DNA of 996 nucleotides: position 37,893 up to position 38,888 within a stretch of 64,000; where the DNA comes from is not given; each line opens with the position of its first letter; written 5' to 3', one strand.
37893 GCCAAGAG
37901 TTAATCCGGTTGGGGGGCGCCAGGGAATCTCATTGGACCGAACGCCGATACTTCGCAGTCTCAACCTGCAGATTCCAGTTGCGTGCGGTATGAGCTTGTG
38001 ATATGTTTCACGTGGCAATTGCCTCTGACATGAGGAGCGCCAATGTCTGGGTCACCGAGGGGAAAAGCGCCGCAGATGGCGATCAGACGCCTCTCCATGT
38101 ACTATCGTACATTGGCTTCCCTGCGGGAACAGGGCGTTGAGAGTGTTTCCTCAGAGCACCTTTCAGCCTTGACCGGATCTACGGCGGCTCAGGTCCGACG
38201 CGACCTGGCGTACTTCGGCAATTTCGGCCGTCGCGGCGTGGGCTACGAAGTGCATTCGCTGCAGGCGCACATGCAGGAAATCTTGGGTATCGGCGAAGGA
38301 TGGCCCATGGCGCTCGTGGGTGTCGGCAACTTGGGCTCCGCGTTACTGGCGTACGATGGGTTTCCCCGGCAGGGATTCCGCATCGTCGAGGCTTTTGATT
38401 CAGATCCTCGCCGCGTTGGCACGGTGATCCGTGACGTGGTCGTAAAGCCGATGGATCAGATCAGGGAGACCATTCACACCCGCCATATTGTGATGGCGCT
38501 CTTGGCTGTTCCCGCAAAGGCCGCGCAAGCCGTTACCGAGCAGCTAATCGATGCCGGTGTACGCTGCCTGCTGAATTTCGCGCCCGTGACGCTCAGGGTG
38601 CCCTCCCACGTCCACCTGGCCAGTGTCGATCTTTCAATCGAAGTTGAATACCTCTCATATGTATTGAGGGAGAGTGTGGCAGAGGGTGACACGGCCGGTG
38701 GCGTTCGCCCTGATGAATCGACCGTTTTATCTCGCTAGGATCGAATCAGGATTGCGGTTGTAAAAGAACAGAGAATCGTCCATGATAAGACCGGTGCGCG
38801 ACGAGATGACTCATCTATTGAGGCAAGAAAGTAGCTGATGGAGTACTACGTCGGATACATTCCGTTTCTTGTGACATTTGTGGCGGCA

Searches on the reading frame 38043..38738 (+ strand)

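Call 8: search_protein_families(library=pfam, proteins=[window:38043-38738:+])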
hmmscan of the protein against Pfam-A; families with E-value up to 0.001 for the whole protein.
window:38043-38738:+ (231 aa): 3 families
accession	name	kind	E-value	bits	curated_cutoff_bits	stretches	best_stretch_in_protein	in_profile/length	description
PF02629.25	CoA_binding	-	5.8e-19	69.1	22.3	1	87-182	4-97/97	CoA binding domain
PF06971.19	Put_DNA-bind_N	-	3e-16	59.7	27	1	10-55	3-48/49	Putative DNA-binding protein N-terminus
PF01408.29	GFO_IDH_MocA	-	3.2e-05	25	24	1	90-177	4-91/120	Oxidoreductase family, NAD-binding Rossmann fold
